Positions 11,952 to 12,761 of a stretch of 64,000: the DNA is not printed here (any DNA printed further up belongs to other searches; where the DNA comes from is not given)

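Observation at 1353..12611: Chaperone-usher-like fibre locus built from DUF4402 subunits in a Bacteroidota background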

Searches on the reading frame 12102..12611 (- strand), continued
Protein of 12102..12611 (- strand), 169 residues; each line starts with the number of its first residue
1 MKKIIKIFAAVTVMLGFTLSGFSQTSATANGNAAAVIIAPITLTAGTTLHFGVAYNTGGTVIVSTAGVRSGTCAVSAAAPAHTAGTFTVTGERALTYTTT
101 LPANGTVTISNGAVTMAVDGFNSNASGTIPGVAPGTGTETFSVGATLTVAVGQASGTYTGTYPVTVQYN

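Call 40: search_protein_families(library=pfam, alignment_id=A4, max_evalue=10)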
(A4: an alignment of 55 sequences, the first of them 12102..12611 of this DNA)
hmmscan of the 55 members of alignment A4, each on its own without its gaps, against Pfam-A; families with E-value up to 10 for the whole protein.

A. member 1, window:12102-12611:- (169 aa): 3 families
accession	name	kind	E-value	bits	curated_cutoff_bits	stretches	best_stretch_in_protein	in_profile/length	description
PF14352.11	DUF4402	-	2.5e-25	90.1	25.2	1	41-168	1-129/129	Domain of unknown function (DUF4402)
PF05955.16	Herpes_gp2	-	0.035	14.1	25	1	74-133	92-151/226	Equine herpesvirus glycoprotein gp2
PF20606.3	DUF6799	-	1.5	9.1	26.8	1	90-117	16-44/63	Domain of unknown function (DUF6799)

B. families by the number of members that match (of 55 scanned): 42 families (the first 25 are shown)
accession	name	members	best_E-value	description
PF14352.11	DUF4402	55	7.6e-35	Domain of unknown function (DUF4402)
PF22758.2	Phage_cement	3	0.067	Structural cement protein (E217 gp24/Pam3 gp6)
PF04151.21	PPC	3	0.14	Bacterial pre-peptidase C-terminal domain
PF23148.1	Gp77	3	0.28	Podophage GP4 fiber-tail adaptor protein gp77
PF05594.20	Fil_haemagg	3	0.52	Haemagglutinin repeat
PF13157.11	Enas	2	0.024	Endospore appendages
PF15780.11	ASH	2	0.034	Abnormal spindle-like microcephaly-assoc'd, ASPM-SPD-2-Hydin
PF20579.4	LapA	2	0.039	LapA domain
PF02780.25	Transketolase_C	2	0.072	Transketolase, C-terminal domain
PF20606.3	DUF6799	2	0.16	Domain of unknown function (DUF6799)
PF10682.15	UL40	2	0.16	Glycoprotein of human cytomegalovirus HHV-5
PF18492.6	ORF_2_N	2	0.29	Open reading frame 2 N-terminal domain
PF15967.10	Nucleoporin_FG2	2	1.6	Nucleoporin FG repeated region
PF08805.16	PilS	1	0.016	PilS N terminal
PF22680.2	Glyco_hydro_123_N_2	1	0.016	Glycoside hydrolase 123 N-terminal domain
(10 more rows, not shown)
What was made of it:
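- On Archaic (sigma, Csu-like) chaperone-usher class: 0 of 55 DUF4402 proteins hit SCPU at E up to 10 (call 40).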

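Call 56: predict_structure(alignment_id=A5)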
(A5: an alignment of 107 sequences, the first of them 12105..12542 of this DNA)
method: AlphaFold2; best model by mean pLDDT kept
length: 146 residues; sequences in the alignment: 107
mean_pLDDT: 94.7   pTM: 0.84
mean pLDDT of the five models: 94.7, 94.7, 94.6, 94.5, 92.1
residues with pLDDT >= 90: 129; 70-90: 15; 50-70: 2; < 50: 0
segments of 3 or more residues with pLDDT < 50: none
pLDDT, mean of each block of 10 residues (from residue 1): 83 93 97 96 97 93 97 97 97 98 90 92 97 97 96
secondary structure, 60 per line:
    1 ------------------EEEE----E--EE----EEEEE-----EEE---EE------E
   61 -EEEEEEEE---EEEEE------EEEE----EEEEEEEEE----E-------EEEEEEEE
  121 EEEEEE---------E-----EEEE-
elements in order: E19-22 E36-40 E46-48 E62-69 E73-77 E84-87 E92-100 E113-126 E142-145
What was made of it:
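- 12102..12611 (-): DUF4402 subunit A (169 aa). Signal peptide, then an N-terminal extension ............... Candidate major pilin. AF2 pLDDT 94.7, pTM 0.84 (call 56).
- On Chaperone-usher pathway (superfamily level): AF2 pLDDT 94.7 (call 56).
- In the monomer model the first 18 residues are not a strand, so neither an open groove nor donor-strand complementation was demonstrated (call 56).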

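Call 61: fold_search(model_id=the predicted structure, library=pdb)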
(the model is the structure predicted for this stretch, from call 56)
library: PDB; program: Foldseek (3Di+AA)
matches with E <= 10: 157; with E <= 0.001: 0
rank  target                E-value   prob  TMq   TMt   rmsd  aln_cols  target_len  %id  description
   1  6fq0_B                3.8e-02  0.82  0.34  0.37  10.7       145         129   21  Crystal structure of the CsuC-CsuA/B chaperone-subunit preassembly complex of the archaic chaperone-usher Csu pili of  (released 2018-09-26)
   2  1z9s_B                4.9e-02  0.98  0.47  0.47   8.1       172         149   15  Crystal Structure of the native chaperone:subunit:subunit Caf1M:Caf1:Caf1 complex (released 2005-06-21)
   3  3dsn_E                5.7e-02  0.97  0.48  0.47   8.5       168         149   17  Crystal structure of the complex of the Caf1M chaperone with the mini-fiber of two Caf1 subunits (Caf1:Caf1), carrying (released 2009-07-14)
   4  5iqm_A                9.1e-02  0.57  0.33  0.35   8.7       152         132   13  Crystal structure of the E. coli type 1 pilus subunit FimG (engineered variant with substitution Q134E; N-terminal Fim (released 2016-07-06)
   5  6fq0_D                9.1e-02  0.54  0.32  0.35  10.4       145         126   21  Crystal structure of the CsuC-CsuA/B chaperone-subunit preassembly complex of the archaic chaperone-usher Csu pili of  (released 2018-09-26)
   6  3dos_E                1.1e-01  0.90  0.45  0.45   8.6       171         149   17  Crystal structure of the complex of the Caf1M chaperone with the mini-fiber of two Caf1 subunits (Caf1:Caf1), carrying (released 2009-07-14)
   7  3dos_F                1.1e-01  0.80  0.40  0.43   8.9       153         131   18  Crystal structure of the complex of the Caf1M chaperone with the mini-fiber of two Caf1 subunits (Caf1:Caf1), carrying (released 2009-07-14)
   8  5d55_A                1.3e-01  0.47  0.29  0.29  10.3       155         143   12  Crystal structure of the E. coli Hda pilus minor tip subunit, HdaB (released 2016-08-10)
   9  3dpb_B                1.4e-01  0.90  0.45  0.44   9.1       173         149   14  Crystal structure of the complex of the Caf1M chaperone with the mini-fiber of two Caf1 subunits (Caf1:Caf1), carrying (released 2009-07-14)
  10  3dsn_F                2.2e-01  0.41  0.34  0.37   9.3       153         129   16  Crystal structure of the complex of the Caf1M chaperone with the mini-fiber of two Caf1 subunits (Caf1:Caf1), carrying (released 2009-07-14)
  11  1p5v_B                2.3e-01  0.69  0.42  0.44   9.1       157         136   17  X-ray structure of the Caf1M:Caf1 chaperone:subunit preassembly complex (released 2003-06-24)
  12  3me0_B                2.9e-01  0.87  0.39  0.44   7.0       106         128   15  Structure of the E. coli chaperone PAPD in complex with the pilin domain of the PapGII adhesin (released 2011-04-27)
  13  4y2n_C                2.9e-01  0.66  0.41  0.40  13.7       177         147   10  Structure of CFA/I pili major subunit CfaB trimer (released 2016-08-10)
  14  9fwz_E                3.0e-01  0.47  0.32  0.33   8.4       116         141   14  Cryo-EM structure of the type 1 pilus assembly platform as part of the FimA-bound chaperone-usher pilus complex (Local (released 2025-06-04)
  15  9iug_A                3.2e-01  0.51  0.36  0.34  13.1       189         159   16  Cryo-EM structure of the type I pilus from enterotoxigenic Escherichia coli (released 2025-05-28)
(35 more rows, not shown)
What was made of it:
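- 12102..12611 (-): The first 39 Foldseek PDB hits are chains of CU pilus entries, CsuA/B first (call 61).
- On Chaperone-usher pathway (superfamily level): Foldseek ranks 1-39 are all chains of CU pilus entries, but each E is 0.04 or worse and TM is 0.26-0.48 (call 61).
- Closest known: Archaic. Same: CsuA/B is the first structural match of DUF4402 subunit A (call 61).
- Closest known: Caf1. Same: Caf1 gives the highest TM-scores and probabilities for subunit A (TM 0.45-0.48, probability 0.90-0.98; call 61).
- Foldseek hits 1-39 are all chains of CU pilus entries (CsuA/B, Caf1, FimG, FimA, PapA, CfaB) (call 61). Foldseek E-values for the subunit are weak (0.04 or worse; TM 0.26-0.48) (call 61).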

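Call 70: search_protein_families(library=pfam, proteins=[L084:9572-12262:+, L084:8694-9533:+, L086:9938-10774:+], max_evalue=0.1)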
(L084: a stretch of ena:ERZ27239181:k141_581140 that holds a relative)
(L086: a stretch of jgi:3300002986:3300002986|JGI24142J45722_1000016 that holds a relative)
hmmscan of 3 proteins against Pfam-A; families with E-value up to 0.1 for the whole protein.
L084:9572-12262:+ (896 aa): 3 families
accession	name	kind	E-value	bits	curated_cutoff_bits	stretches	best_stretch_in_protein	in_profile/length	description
PF13620.12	CarboxypepD_reg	-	8.3e-05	23.3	32.3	1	797-849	3-55/82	Carboxypeptidase regulatory-like domain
PF17210.9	SdrD_B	-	0.00013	22.6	29.7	0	809-850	25-66/112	SdrD B-like domain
PF11974.14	bMG3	-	0.056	13.9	34.9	0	804-839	24-59/103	Bacterial alpha-2-macroglobulin MG3 domain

L084:8694-9533:+ (279 aa): 2 families
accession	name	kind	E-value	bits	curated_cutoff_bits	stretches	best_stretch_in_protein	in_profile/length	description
PF06280.18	fn3_5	-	0.0011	20.1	27.6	1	46-120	11-82/112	Fn3-like domain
PF00345.26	PapD_N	-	0.064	13.7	23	0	83-142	42-101/126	Pili and flagellar-assembly chaperone, PapD N-terminal domain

L086:9938-10774:+ (278 aa): 4 families
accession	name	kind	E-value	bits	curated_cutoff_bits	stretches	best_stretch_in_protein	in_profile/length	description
PF22544.2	HYDIN_VesB_CFA65-like_Ig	-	2.6e-05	24.8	25.5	0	81-115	39-73/100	HYDIN/CFA65/VesB-like, Ig-like domain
PF06280.18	fn3_5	-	5.3e-05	24.3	27.6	1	39-119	7-86/112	Fn3-like domain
PF22074.2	Cep192_D5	-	0.035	14.1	27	0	77-129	46-103/178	Cep192 domain 5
PF22067.2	Cep192_D3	-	0.056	14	27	0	83-117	39-72/99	Cep192 domain 3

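Call 78: search_dna_similar(query=L084:8694-9533:+, collection=plasmids, mode=protein, max_rows=15)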
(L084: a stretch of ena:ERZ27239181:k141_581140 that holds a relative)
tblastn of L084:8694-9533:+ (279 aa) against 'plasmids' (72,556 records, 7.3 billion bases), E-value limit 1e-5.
Records with a match: 8; places in all: 8; records where one place covers at least 80% of the query: 6.
Best place of each record, by identity: <60% 8.
By first word of the organism name: Pseudoalteromonas 3; Polaromonas 2; Novosphingobium 2; Sphingopyxis 1.
By predicted mobility (MOB-suite, as given by PLSDB): conjugative 4; non-mobilizable 4.
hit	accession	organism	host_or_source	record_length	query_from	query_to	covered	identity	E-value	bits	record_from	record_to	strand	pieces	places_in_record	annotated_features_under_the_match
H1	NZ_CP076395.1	Sphingopyxis indica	Single cell,HCH dumpsite soil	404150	30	279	90%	46.6%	3e-47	175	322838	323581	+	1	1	molecular chaperone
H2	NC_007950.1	Polaromonas sp. JS666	-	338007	30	278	89%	31.8%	8e-23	104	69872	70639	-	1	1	fimbria/pilus periplasmic chaperone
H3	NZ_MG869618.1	Polaromonas sp. E5S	Ecology Glacier, King George Island, ...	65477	30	275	88%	30.7%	3e-18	92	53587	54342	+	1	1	molecular chaperone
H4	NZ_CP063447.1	Novosphingobium sp. ES2-1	mixed culture,activated sludge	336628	30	244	77%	30.6%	4e-9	64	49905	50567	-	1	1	molecular chaperone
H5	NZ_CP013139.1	Pseudoalteromonas sp. Bsw20308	seawater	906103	30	270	86%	26.4%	9e-14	78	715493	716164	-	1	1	hypothetical protein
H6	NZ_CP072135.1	Pseudoalteromonas xiamenensis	mangrove sediment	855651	30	278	89%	25.2%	2e-7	59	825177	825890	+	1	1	fimbria/pilus periplasmic chaperone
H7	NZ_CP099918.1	Pseudoalteromonas xiamenensis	Anadara tuberculosa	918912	30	278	89%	23.6%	1e-7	60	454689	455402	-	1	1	hypothetical protein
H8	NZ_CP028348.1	Novosphingobium sp. THN1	cell culture,surface water of Lake Taihu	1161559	94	244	54%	35.1%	4e-16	85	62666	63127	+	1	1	record has no annotation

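Call 79: get_annotated_region(hit=H1, flank=6000)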
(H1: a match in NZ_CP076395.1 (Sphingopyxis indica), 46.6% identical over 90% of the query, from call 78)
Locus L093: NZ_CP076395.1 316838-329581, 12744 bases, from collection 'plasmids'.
description: Sphingopyxis indica strain MC4 plasmid pMC4, complete sequence
organism: Sphingopyxis indica (NCBI taxid 436663)
taxonomy: Bacteria; Pseudomonadota; Alphaproteobacteria; Sphingomonadales; Sphingomonadaceae; Sphingopyxis; Sphingopyxis indica
host: -; source: Single cell,HCH dumpsite soil; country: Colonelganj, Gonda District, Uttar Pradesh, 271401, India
typing (MOB-suite, as given by PLSDB): conjugative; relaxase MOBP; mating-pair formation MPF_T
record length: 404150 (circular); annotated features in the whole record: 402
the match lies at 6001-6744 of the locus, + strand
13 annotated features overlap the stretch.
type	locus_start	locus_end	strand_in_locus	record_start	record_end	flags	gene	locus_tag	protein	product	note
CDS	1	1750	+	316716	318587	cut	mnmG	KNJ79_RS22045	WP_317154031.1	tRNA uridine-5-carboxymethylaminomethyl(34) synthesis enzyme MnmG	GO:0008033 - tRNA processing [Evidence IEA]; GO:0002098 - tRNA wobble uridine modification [Evidence IEA]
CDS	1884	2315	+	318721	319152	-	-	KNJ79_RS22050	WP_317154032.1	GNAT family N-acetyltransferase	-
CDS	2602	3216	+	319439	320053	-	rsmG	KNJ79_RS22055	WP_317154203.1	16S rRNA (guanine(527)-N(7))-methyltransferase RsmG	GO:0046118 - 7-methylguanosine biosynthetic process [Evidence IEA]; GO:0031167 - rRNA methylation [Evidence IEA]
CDS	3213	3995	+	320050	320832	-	-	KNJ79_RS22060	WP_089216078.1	ParA family protein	-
CDS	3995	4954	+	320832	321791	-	-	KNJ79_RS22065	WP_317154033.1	ParB/RepB/Spo0J family partition protein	GO:0007059 - chromosome segregation [Evidence IEA]; GO:0000910 - cytokinesis [Evidence IEA]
CDS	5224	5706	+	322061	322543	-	-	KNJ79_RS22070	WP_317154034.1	DUF4402 domain-containing protein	-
CDS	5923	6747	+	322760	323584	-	-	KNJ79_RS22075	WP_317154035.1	molecular chaperone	-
CDS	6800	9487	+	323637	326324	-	-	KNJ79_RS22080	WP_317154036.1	carboxypeptidase regulatory-like domain-containing protein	-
CDS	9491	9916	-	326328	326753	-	-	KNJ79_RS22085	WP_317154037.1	GFA family protein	-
CDS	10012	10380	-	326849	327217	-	-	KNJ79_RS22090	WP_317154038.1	glycine zipper 2TM domain-containing protein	-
CDS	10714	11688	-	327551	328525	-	-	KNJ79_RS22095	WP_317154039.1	alpha/beta fold hydrolase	-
CDS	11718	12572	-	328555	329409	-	-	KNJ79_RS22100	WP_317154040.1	alpha/beta hydrolase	-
CDS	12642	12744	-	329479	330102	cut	eda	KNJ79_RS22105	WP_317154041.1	bifunctional 4-hydroxy-2-oxoglutarate aldolase/2-dehydro-3-deoxy-phosphogluconate aldolase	GO:0009255 - Entner-Doudoroff pathway through 6-phosphogluconate [Evidence IEA]; GO:0009084 - glutamine family amino ...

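Call 80: get_annotated_region(hit=H2, flank=6000)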
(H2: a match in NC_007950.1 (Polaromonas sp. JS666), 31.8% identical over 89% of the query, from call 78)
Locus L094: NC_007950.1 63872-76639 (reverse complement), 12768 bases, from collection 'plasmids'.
description: Polaromonas sp. JS666 plasmid 2, complete sequence
organism: Polaromonas sp. JS666 (NCBI taxid 296591)
taxonomy: Bacteria; Pseudomonadota; Betaproteobacteria; Burkholderiales; Comamonadaceae; Polaromonas; Polaromonas sp. JS666
host: -; source: -; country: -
typing (MOB-suite, as given by PLSDB): conjugative; replicon rep_cluster_7; relaxase MOBH; mating-pair formation MPF_T
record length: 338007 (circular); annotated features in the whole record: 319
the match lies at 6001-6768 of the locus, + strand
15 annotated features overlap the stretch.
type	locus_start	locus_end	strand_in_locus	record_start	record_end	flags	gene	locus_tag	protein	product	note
CDS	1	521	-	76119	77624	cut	istA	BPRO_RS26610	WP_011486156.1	IS21 family transposase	-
CDS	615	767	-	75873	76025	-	-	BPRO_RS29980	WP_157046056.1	hypothetical protein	-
CDS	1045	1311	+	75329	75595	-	-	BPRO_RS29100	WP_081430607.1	hypothetical protein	-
CDS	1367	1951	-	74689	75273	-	-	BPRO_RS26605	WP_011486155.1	DUF6036 family nucleotidyltransferase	-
CDS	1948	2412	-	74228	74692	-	-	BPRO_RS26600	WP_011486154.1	type II toxin-antitoxin system Phd/YefM family antitoxin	-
CDS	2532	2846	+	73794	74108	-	-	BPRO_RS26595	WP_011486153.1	hypothetical protein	-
CDS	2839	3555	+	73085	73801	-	-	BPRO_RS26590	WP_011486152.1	IS6 family transposase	-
CDS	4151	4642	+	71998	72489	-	-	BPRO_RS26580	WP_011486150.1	DUF4402 domain-containing protein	-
CDS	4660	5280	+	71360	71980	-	-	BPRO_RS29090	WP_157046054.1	hypothetical protein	-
CDS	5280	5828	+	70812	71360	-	-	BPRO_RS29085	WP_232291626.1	DUF4402 domain-containing protein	-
CDS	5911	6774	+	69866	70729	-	-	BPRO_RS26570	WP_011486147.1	fimbria/pilus periplasmic chaperone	GO:0071555 - cell wall organization [Evidence IEA]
CDS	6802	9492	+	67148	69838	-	-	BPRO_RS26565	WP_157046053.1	carboxypeptidase-like regulatory domain-containing protein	-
CDS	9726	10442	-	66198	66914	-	-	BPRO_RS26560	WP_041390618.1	IS6 family transposase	-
CDS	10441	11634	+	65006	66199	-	-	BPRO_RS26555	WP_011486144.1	LuxR C-terminal-related transcriptional regulator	GO:0006355 - regulation of DNA-templated transcription [Evidence IEA]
CDS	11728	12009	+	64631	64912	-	-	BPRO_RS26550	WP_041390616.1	hypothetical protein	-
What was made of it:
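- PGAP names the proteobacterial homologs 'carboxypeptidase regulatory-like domain-containing protein' (calls 79, 80).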

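Call 97: find_encoding_contigs(protein=P0287, flank=10000, max_places=1)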
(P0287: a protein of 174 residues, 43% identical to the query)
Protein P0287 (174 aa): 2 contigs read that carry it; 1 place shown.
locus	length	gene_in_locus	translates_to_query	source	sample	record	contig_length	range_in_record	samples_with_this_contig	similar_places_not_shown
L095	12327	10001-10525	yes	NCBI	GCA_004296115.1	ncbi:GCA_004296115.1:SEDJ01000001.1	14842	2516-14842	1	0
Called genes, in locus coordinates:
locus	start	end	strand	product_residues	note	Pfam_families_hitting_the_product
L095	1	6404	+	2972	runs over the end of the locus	PF18962:Por_Secre_tail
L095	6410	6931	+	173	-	PF14352:DUF4402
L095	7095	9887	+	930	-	PF17210:SdrD_B (faint)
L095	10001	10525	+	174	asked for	PF14352:DUF4402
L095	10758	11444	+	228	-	-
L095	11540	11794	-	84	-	-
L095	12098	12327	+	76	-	?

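Call 98: find_encoding_contigs(protein=P0356, flank=10000, max_places=1)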
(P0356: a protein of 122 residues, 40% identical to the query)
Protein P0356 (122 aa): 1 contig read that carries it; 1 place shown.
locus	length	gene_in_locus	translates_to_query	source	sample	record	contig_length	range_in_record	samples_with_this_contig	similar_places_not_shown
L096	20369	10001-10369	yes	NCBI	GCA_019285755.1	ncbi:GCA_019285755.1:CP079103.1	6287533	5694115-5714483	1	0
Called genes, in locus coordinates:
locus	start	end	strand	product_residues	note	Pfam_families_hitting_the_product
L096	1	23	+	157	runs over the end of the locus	PF13180:PDZ_2 (weak), PF00595:PDZ, PF17820:PDZ_6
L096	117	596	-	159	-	-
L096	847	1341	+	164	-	PF05193:Peptidase_M16_C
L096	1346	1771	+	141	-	PF00675:Peptidase_M16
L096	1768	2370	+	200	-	PF05193:Peptidase_M16_C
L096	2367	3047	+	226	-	PF04020:Phage_holin_4_2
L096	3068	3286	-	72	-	PF07969:Amidohydro_3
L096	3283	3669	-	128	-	-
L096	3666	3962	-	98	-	-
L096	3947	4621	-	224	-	PF07969:Amidohydro_3, PF01979:Amidohydro_1 (weak)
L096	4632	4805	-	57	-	-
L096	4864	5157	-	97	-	-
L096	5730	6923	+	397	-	PF01041:DegT_DnrJ_EryC1, PF00155:Aminotran_1_2, PF01053:Cys_Met_Meta_PP, PF00266:Aminotran_5 (weak), PF01212:Beta_elim_lyase (weak)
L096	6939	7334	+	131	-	PF02348:CTP_transf_3, PF12804:NTP_transf_3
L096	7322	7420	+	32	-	-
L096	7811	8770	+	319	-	PF00465:Fe-ADH, PF25137:ADH_Fe_C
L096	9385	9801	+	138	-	PF01152:Bac_globin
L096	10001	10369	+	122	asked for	PF14352:DUF4402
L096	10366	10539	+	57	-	PF14352:DUF4402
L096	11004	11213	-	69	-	-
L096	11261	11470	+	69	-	-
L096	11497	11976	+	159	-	-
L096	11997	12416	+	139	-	-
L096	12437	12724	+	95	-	-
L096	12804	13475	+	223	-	-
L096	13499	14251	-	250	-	-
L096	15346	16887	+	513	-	-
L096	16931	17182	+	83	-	-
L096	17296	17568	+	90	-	-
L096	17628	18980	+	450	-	-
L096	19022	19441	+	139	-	-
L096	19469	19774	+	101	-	PF14352:DUF4402 (weak)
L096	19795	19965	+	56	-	PF14352:DUF4402 (weak)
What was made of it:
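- Tried and rejected: L096, the locus fetched around the 122-aa DUF4402 fragment P0356, is a heavily fragmented genome and was ignored (call 98).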
